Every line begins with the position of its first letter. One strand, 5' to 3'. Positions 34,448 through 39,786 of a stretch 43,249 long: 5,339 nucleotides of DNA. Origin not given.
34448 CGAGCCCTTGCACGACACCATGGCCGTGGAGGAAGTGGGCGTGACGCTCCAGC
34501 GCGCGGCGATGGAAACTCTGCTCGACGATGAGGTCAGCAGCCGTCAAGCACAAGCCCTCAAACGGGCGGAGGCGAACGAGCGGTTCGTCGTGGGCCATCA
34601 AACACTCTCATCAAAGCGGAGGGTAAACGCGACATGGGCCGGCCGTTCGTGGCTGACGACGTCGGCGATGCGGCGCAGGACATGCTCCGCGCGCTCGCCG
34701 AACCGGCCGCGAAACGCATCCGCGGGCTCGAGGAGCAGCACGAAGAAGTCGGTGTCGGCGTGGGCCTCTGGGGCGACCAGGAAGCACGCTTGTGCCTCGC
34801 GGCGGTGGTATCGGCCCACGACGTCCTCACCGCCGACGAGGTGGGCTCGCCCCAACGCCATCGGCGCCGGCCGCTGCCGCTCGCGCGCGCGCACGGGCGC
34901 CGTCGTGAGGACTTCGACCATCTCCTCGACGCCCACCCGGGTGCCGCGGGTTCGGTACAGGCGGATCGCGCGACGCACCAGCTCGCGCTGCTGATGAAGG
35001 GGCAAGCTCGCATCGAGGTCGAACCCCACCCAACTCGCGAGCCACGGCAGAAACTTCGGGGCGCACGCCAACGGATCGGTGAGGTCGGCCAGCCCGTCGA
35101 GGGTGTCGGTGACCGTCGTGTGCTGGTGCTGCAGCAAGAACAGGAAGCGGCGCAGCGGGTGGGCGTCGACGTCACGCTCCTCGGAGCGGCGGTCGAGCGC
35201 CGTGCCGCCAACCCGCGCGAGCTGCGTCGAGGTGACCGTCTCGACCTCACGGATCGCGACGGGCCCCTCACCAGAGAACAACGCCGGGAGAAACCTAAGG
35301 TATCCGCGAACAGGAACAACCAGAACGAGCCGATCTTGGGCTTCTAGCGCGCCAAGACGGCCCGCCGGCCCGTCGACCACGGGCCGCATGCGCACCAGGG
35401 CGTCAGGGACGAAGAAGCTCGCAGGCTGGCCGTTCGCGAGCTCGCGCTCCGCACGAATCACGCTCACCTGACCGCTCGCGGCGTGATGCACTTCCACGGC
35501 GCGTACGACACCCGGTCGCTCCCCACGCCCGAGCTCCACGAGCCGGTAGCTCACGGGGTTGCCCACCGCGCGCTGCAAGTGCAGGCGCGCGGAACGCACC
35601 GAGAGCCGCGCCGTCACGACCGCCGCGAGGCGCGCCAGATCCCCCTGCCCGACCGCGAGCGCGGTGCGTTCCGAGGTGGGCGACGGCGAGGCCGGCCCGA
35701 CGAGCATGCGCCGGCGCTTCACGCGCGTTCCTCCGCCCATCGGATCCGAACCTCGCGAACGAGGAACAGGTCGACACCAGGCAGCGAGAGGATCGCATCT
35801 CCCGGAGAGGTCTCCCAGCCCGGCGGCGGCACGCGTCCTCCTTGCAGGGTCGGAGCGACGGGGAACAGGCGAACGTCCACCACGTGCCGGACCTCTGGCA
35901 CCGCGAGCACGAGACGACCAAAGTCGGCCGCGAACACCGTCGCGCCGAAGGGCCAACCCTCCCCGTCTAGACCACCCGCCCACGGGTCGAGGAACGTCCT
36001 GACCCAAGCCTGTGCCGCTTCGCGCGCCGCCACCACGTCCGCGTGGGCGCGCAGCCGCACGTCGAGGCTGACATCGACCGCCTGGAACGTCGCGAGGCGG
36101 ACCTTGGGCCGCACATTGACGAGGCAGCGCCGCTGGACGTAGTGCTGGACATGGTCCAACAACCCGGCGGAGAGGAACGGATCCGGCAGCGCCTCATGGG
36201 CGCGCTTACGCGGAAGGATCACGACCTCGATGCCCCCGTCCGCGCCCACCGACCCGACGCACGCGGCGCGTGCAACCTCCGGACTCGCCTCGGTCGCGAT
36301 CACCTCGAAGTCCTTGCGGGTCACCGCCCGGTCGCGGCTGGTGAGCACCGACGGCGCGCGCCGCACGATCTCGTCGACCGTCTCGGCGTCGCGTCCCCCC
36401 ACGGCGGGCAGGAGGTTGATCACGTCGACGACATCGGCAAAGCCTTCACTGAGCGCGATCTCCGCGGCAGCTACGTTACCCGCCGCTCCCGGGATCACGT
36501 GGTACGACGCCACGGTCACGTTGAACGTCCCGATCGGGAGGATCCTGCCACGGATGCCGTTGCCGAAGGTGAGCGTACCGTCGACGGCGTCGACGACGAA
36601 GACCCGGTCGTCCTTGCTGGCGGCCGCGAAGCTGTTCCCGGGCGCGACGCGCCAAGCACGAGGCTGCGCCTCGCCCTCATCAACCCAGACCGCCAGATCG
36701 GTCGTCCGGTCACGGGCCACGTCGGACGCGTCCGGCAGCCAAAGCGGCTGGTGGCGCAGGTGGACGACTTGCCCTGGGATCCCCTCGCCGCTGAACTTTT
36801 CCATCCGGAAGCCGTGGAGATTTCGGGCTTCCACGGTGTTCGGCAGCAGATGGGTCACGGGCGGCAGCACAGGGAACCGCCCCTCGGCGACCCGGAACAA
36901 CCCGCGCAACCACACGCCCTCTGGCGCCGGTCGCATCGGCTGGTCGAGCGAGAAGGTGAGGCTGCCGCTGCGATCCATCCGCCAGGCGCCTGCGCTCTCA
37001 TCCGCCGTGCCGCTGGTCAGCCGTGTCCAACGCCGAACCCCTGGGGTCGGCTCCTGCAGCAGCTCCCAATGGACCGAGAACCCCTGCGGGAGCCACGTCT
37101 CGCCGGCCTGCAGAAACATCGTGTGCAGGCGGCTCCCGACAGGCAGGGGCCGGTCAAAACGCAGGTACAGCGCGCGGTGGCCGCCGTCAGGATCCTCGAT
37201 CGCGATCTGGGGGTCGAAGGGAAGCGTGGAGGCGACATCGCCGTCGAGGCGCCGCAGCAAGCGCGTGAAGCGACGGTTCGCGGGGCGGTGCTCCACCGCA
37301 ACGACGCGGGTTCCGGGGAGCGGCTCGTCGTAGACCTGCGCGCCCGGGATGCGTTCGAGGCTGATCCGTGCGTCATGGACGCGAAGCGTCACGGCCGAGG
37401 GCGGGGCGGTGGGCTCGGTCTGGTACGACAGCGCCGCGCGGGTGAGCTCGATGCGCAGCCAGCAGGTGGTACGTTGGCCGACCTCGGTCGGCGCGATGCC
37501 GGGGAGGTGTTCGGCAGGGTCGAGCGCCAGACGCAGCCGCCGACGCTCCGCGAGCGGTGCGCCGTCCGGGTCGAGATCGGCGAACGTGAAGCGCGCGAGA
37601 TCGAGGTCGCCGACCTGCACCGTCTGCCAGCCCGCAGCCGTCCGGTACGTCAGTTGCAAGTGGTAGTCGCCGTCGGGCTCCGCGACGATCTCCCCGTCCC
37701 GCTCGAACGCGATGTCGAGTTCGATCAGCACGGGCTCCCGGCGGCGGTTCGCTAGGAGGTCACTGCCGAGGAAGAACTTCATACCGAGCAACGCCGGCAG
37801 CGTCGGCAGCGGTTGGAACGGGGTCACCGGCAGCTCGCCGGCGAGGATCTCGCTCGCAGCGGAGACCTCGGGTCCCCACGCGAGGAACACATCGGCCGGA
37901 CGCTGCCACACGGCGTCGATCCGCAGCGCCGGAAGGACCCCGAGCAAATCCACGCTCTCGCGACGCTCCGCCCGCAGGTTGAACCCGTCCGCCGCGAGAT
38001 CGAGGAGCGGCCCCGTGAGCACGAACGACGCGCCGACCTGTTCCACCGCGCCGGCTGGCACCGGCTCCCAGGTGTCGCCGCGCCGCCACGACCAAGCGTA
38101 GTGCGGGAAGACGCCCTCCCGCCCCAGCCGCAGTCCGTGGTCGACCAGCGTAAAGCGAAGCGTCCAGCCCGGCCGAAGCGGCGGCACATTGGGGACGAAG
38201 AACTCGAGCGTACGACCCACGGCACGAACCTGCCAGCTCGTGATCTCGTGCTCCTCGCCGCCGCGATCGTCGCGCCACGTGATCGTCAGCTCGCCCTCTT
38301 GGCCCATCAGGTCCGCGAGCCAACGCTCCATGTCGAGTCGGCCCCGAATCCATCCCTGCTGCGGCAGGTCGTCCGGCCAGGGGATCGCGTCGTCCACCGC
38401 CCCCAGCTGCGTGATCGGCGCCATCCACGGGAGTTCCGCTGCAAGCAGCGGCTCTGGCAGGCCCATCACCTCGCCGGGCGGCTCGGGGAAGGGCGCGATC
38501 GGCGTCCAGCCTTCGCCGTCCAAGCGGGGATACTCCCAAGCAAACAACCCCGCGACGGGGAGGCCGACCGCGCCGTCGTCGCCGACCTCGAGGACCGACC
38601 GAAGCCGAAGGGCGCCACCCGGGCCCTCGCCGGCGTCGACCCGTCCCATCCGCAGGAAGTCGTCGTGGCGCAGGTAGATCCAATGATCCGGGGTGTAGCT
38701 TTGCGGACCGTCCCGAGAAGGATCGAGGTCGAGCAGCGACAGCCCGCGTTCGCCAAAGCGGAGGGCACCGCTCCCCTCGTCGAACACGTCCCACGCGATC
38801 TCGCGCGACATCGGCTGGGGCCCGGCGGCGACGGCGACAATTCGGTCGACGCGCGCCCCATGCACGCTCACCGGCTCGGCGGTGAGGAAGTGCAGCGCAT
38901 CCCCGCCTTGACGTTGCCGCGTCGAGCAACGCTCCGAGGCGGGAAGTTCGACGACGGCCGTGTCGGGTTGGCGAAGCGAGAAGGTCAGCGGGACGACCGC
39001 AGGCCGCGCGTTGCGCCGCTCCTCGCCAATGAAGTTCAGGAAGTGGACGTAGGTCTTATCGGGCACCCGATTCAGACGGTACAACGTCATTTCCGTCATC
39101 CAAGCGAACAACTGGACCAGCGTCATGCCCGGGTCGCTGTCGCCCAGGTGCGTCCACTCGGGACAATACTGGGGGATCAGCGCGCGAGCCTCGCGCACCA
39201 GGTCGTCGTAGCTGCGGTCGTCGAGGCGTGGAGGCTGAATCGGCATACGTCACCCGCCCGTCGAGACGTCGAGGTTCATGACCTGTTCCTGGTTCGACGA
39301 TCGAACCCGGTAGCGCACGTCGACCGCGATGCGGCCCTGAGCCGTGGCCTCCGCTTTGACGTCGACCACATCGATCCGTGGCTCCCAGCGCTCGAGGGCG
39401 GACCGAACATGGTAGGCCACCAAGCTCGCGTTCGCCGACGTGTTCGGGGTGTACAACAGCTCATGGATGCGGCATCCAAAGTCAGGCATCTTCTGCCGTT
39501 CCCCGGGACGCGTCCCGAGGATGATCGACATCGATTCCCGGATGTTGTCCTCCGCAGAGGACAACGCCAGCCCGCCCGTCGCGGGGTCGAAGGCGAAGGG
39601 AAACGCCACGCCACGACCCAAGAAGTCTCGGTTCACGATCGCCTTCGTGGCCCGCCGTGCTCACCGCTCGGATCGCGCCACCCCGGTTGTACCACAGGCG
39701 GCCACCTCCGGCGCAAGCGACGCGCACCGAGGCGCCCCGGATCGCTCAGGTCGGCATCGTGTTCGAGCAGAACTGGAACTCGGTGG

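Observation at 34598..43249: Baseplate half of a contractile injection system with a non-canonical inventory, running off the window edge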

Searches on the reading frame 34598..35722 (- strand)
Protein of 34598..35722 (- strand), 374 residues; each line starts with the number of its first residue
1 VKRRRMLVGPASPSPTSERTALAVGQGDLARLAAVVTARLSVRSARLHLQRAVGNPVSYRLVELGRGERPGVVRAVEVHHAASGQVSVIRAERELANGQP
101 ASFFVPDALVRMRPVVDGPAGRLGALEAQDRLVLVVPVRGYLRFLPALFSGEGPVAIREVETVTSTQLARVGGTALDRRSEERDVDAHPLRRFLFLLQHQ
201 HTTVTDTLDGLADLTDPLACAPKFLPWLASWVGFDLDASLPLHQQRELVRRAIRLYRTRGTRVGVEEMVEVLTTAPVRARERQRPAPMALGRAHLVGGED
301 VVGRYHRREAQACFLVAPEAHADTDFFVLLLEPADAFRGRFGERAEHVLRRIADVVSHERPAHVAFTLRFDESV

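Call 6: search_protein_families(library=pfam, proteins=[window:34598-35722:-], max_evalue=0.01)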
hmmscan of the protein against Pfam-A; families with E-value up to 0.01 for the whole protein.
window:34598-35722:- (374 aa): 1 family
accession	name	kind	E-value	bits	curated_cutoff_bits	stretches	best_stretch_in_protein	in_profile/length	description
PF09684.15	Tail_P2_I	-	8e-14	52.1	20.6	1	208-281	23-96/139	Phage tail protein (Tail_P2_I)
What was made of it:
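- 34598..35722 (-): Short Tail_P2_I wedge/adaptor protein (short Cis12, TssG-like class), 374 aa. PF09684 E 8e-14 (call 6).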

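Call 22: search_protein_families(library=ncbifam, proteins=[window:34598-35722:-], max_evalue=0.01)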
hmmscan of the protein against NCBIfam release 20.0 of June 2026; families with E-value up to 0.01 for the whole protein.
window:34598-35722:- (374 aa): 3 families
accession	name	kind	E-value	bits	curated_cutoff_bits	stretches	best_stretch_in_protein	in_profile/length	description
TIGR02242.1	tail_TIGR02242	domain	2.4e-22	79.4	51.85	1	187-295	14-122/131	phage tail protein domain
NF053768.1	CIS12_fam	equivalog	6.5e-17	61.5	860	1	185-368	485-670/715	CIS12 family contractile injection system protein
TIGR01634.1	tail_P2_I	equivalog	6.9e-05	22.8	30.05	1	210-274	25-90/139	phage tail protein I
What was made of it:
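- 34598..35722 (-): TIGR02242 above cut-off, and only the C-terminal part of CIS12_fam matches (call 22).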

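Call 34: search_solved_structures(query=window:34598-35722:-, max_evalue=0.01)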
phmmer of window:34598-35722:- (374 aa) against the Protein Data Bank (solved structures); distinct sequences matched with E-value up to 0.01: 1.
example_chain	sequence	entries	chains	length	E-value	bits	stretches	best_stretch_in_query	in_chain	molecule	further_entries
9gtp_E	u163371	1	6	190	2.8e-06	30.1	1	192-271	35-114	Secreted protein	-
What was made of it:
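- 34598..35722 (-): The best solved relative is the 190-aa CISSc chain 9gtp_E (call 34).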

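Call 89: search_protein_families(library=phrogs, proteins=[window:34598-35722:-], max_evalue=0.001)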
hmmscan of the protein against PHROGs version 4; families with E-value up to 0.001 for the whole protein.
window:34598-35722:- (374 aa): 3 families
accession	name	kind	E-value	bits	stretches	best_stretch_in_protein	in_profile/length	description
phrog_48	-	tail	1.5e-11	45.1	1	203-272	36-105/478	tail protein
phrog_34934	-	tail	0.00041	20.4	1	211-295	37-120/413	tail protein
phrog_5726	-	tail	0.00062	20.6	1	216-275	41-104/249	tail protein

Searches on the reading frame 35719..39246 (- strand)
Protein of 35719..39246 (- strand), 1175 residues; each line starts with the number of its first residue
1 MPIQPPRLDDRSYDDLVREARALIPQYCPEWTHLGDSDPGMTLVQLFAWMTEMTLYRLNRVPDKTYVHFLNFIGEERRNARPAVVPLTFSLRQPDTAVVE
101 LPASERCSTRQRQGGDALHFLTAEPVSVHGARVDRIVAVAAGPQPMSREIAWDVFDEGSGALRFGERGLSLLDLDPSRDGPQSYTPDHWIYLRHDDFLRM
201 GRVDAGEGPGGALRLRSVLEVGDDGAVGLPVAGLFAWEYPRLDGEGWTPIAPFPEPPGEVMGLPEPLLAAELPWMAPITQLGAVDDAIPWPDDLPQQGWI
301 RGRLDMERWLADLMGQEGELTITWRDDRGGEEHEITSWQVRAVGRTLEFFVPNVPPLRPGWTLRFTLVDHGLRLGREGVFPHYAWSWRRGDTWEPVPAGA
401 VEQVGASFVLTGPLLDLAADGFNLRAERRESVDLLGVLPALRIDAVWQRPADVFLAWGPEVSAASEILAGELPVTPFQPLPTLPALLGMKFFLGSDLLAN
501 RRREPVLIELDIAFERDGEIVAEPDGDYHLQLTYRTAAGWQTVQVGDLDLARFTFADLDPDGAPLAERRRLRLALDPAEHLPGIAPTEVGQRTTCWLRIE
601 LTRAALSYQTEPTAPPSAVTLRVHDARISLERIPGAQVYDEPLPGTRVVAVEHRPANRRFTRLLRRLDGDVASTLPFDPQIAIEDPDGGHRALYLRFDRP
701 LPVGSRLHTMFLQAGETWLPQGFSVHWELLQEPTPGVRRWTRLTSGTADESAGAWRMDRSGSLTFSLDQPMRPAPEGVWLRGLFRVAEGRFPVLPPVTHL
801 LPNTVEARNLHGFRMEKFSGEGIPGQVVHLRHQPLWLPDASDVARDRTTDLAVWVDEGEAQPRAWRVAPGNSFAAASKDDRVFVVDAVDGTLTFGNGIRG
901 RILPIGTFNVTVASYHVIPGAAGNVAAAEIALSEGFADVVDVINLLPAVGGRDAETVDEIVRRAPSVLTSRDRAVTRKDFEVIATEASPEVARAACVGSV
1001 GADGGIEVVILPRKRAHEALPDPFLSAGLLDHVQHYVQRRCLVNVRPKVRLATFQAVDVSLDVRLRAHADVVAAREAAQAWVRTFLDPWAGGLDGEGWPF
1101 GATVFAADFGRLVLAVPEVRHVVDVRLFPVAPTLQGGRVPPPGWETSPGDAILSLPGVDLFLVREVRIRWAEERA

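Call 6: search_protein_families(library=pfam, proteins=[window:35719-39246:-], max_evalue=0.01)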
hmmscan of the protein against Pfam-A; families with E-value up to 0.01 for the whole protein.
window:35719-39246:- (1175 aa): 1 family
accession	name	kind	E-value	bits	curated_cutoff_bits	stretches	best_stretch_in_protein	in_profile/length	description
PF04865.19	Baseplate_J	-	2.8e-12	46.9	21.1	1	905-1085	60-236/255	Baseplate J-like protein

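Call 22: search_protein_families(library=ncbifam, proteins=[window:35719-39246:-], max_evalue=0.01)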
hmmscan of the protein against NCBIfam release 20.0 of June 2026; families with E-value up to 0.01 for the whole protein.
window:35719-39246:- (1175 aa): 1 family
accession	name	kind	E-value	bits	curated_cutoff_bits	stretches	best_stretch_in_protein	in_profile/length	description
TIGR02243.1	TIGR02243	equivalog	2.1e-76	257.9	155.8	2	819-1128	357-659/659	putative baseplate assembly protein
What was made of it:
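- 35719..39246 (-): Baseplate-J wedge protein (Afp11/Cis11), 1175 aa. TIGR02243, 257.9 bits, above cut-off (call 22).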

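Call 33: search_solved_structures(query=window:35719-39246:-, max_evalue=0.01)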
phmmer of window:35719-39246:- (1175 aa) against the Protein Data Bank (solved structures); distinct sequences matched with E-value up to 0.01: 4.
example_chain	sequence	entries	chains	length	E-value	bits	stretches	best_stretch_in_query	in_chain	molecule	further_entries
9gtp_1K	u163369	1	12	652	3.4e-49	170.5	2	821-1141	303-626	Baseplate protein J-like domain-containing protein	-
7aeb_G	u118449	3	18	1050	1.8e-07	32.3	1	934-1128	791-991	Baseplate_J domain-containing protein | Baseplate protein J-like domain-containing protein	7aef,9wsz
8kea_b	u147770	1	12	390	0.00022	22.1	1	883-1003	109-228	wedge protein gp31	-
6rao_I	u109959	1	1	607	0.01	16.6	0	936-992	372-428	Afp11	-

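Call 63: search_solved_structures(query=window:35719-39246:-, max_evalue=0.001, show_alignments=1)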
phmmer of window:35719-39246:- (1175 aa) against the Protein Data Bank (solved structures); distinct sequences matched with E-value up to 0.001: 3.
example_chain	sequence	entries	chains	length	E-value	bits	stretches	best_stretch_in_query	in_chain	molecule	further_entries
9gtp_1K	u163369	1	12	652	3.4e-49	170.5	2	821-1141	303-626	Baseplate protein J-like domain-containing protein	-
7aeb_G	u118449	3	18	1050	1.8e-07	32.3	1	934-1128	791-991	Baseplate_J domain-containing protein | Baseplate protein J-like domain-containing protein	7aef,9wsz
8kea_b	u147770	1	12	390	0.00022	22.1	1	883-1003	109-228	wedge protein gp31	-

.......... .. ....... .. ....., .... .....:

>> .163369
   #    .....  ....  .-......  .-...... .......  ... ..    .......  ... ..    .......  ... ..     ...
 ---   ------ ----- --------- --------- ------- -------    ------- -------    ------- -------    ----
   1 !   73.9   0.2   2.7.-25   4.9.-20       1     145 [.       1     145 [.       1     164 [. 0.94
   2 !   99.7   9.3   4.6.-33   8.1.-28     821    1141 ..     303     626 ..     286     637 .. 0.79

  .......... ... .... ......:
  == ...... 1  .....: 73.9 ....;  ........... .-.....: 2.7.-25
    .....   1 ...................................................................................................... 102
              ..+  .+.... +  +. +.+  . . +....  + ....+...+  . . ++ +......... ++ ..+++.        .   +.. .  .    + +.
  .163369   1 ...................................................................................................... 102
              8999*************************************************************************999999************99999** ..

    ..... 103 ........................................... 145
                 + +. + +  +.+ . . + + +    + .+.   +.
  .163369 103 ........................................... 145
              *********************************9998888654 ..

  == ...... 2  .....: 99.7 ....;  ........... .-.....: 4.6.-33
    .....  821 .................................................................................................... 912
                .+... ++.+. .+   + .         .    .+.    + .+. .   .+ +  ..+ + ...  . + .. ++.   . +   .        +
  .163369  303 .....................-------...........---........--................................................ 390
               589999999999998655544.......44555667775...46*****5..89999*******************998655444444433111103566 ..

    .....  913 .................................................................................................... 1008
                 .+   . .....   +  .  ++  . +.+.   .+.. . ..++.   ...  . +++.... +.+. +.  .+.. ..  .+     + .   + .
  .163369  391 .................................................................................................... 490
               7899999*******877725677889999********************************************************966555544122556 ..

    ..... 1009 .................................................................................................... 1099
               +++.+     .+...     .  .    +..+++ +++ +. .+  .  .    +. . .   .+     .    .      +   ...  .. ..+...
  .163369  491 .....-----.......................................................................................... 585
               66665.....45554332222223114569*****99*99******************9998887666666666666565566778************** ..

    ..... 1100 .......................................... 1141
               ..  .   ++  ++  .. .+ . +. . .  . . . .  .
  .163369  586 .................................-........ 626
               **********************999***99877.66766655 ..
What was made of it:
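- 35719..39246 (-): The best solved relative is Streptomyces CISSc Cis11, 9gtp, E 3e-49 (calls 33, 63).
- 36787..38811 (-): Family-specific middle region of the J protein (aa 146-820), about 520 aa longer than the equivalent region of CISSc Cis11; a candidate cage or membrane-facing extension. In the phmmer alignment residues 1-145 align to 1-145 of Cis11 and residues 821-1141 to 303-626 (call 63).
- Closest known: Streptomyces coelicolor CISSc. Same: It is the closest solved homologue of the J protein (E 3e-49) and of the short Tail_P2_I protein (calls 33, 34, 63).
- The closest solved wedge proteins are those of CISSc (calls 33, 34, 63).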

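Call 66: search_solved_structures(query=A4, max_evalue=1)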
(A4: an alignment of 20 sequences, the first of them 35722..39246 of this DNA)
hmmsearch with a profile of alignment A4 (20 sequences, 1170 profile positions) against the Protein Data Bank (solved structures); distinct sequences matched with E-value up to 1: 6.
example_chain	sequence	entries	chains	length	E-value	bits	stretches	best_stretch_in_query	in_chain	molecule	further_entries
9gtp_1K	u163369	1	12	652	4.6e-63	216.3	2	1-149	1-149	Baseplate protein J-like domain-containing protein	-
7aeb_G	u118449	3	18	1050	1.6e-06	29.1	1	931-1128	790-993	Baseplate_J domain-containing protein | Baseplate protein J-like domain-containing protein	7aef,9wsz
8kea_b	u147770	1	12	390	4.9e-06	27.4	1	881-998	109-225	wedge protein gp31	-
9ay5_Y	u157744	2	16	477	0.0024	18.5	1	848-978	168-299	BplA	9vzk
9euf_C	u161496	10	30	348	0.0097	16.5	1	905-975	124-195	Baseplate component | ORF62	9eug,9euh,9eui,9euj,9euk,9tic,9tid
6rao_I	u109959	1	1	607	0.16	12.5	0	934-984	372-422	Afp11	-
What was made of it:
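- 36787..38811 (-): A profile of the family gives no sequence match to any solved structure in this region (call 66).
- On CISSc-type cytoplasmic CIS (type IId): 9gtp Cis11 E 3e-49, rising to 4.6e-63 with a profile; 9gtp_E E 2.8e-6 (calls 33, 34, 66)
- Closest known: AlgoCIS / MAC / T6SSiv. Different: No sequence similarity was detected between the J insertion here and Alg11 domain IV (call 66).
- Tried and rejected: A profile of the whole J family found no solved structure matching the inserted middle region (call 66).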

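Call 89: search_protein_families(library=phrogs, proteins=[window:35719-39246:-], max_evalue=0.001)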
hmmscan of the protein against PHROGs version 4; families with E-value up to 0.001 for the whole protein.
window:35719-39246:- (1175 aa): 2 families
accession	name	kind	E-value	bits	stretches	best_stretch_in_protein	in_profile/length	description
phrog_6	-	tail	1.6e-17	64.4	1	907-1087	189-349/548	baseplate wedge subunit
phrog_219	-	tail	3.8e-12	46.6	1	849-1063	182-399/598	baseplate wedge subunit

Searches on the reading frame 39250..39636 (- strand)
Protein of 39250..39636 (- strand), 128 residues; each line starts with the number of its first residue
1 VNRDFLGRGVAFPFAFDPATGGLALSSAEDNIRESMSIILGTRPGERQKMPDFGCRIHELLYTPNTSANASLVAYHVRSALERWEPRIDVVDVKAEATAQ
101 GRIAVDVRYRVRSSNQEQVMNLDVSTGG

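Call 6: search_protein_families(library=pfam, proteins=[window:39250-39636:-], max_evalue=0.01)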
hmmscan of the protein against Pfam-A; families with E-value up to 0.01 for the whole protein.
window:39250-39636:- (128 aa): 1 family
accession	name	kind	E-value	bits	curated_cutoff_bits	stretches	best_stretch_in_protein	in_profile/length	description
PF04965.19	GPW_gp25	-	1.2e-25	89.6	27.2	1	27-115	2-95/96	Baseplate wedge protein gp25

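Call 22: search_protein_families(library=ncbifam, proteins=[window:39250-39636:-], max_evalue=0.01)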
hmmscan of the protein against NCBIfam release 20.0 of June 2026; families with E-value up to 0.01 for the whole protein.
window:39250-39636:- (128 aa): 1 family
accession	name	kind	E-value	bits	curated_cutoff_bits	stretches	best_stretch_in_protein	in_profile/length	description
TIGR03357.1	VI_zyme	equivalog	7.3e-10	38.6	53.2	1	24-124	22-123/133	type VI secretion system baseplate subunit TssE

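Call 89: search_protein_families(library=phrogs, proteins=[window:39250-39636:-], max_evalue=0.001)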
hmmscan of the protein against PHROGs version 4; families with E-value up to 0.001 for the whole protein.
window:39250-39636:- (128 aa): 5 families
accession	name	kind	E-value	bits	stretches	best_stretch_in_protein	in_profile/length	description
phrog_261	-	tail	1.6e-25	91.5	1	1-124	16-141/312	baseplate wedge subunit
phrog_43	-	tail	8.5e-19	68.5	1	27-120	17-110/126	baseplate wedge subunit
phrog_975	-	tail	2.8e-06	27.6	1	20-124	125-226/238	baseplate protein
phrog_37990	-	tail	0.00053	20.9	1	50-96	1-47/80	baseplate wedge subunit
phrog_5026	-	tail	0.00069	20.5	0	10-55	6-52/110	baseplate protein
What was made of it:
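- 39250..39636 (-): gp25-like sheath-initiator / wedge protein (Afp9/Cis9/TssE-like), 128 aa. PF04965 E 1.2e-25 (call 6); TIGR03357 TssE E 7e-10 (call 22); PHROG baseplate wedge subunit (call 89).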
